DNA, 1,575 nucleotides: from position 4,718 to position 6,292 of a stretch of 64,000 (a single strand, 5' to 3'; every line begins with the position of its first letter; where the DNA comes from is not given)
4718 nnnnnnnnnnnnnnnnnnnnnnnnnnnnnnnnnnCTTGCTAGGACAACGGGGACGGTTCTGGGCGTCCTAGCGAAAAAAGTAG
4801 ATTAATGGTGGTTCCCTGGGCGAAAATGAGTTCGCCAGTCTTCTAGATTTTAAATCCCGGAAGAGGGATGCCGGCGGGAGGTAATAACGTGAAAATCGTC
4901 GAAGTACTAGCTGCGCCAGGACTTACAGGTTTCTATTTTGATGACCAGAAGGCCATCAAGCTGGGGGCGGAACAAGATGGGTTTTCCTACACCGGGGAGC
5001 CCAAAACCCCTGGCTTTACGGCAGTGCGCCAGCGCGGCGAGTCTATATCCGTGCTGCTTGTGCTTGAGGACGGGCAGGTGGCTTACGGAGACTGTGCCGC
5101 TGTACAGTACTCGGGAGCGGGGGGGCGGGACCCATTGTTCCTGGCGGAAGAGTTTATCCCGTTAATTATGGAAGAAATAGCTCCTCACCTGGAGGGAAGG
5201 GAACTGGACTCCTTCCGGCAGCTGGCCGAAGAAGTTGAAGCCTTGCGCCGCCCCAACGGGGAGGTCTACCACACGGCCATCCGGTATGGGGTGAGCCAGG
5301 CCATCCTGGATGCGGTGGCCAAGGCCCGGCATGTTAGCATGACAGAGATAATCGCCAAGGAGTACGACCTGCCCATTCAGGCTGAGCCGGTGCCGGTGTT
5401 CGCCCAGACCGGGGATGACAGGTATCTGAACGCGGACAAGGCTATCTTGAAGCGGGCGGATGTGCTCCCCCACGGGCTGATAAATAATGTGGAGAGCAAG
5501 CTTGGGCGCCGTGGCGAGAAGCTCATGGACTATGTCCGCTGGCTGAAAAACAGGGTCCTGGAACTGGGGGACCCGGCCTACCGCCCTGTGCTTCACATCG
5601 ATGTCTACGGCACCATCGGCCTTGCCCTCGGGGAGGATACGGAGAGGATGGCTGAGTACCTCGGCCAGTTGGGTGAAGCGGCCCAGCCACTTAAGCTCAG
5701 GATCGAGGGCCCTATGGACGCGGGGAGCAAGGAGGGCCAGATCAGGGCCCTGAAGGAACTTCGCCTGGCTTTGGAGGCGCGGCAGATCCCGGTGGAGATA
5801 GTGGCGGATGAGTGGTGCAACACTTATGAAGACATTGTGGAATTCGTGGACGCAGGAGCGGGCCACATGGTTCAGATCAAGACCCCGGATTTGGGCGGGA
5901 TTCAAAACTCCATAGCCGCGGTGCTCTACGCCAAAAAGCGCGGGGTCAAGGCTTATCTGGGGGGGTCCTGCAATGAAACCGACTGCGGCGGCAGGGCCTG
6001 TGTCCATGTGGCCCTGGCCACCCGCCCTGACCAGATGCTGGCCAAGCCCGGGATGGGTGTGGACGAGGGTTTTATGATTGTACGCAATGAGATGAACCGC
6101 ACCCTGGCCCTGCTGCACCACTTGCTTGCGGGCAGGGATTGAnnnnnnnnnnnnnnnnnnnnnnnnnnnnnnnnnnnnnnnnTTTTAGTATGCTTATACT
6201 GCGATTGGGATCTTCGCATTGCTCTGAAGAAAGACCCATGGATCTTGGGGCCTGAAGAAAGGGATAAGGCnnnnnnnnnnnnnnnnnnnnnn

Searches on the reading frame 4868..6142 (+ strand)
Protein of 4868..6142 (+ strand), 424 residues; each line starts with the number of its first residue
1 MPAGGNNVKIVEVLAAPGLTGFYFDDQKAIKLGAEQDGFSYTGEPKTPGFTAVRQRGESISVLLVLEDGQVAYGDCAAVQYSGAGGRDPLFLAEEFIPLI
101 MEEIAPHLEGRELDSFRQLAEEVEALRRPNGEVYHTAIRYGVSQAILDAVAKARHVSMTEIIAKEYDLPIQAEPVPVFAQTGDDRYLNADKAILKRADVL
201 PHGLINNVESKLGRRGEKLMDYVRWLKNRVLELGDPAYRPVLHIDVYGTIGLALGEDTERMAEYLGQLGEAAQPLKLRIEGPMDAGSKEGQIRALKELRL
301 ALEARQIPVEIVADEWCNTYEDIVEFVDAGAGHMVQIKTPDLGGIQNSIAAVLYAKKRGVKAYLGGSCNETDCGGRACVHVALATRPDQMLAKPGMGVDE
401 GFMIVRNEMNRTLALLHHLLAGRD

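Call 62: search_protein_families(library=pfam, proteins=[window:4868-6142:+], max_evalue=1e-8)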
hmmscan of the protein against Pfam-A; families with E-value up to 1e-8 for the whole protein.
window:4868-6142:+ (424 aa): 3 families
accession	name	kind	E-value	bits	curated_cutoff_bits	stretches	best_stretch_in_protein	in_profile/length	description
PF07476.17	MAAL_C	-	2.4e-123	410.6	27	1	170-416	2-247/249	Methylaspartate ammonia-lyase C-terminus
PF05034.18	MAAL_N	-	1.4e-73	246.3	27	1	9-167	2-159/159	Methylaspartate ammonia-lyase N-terminus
PF13378.12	MR_MLE_C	-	5.6e-13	49.5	29.4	1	279-389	75-175/219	Enolase C-terminal domain-like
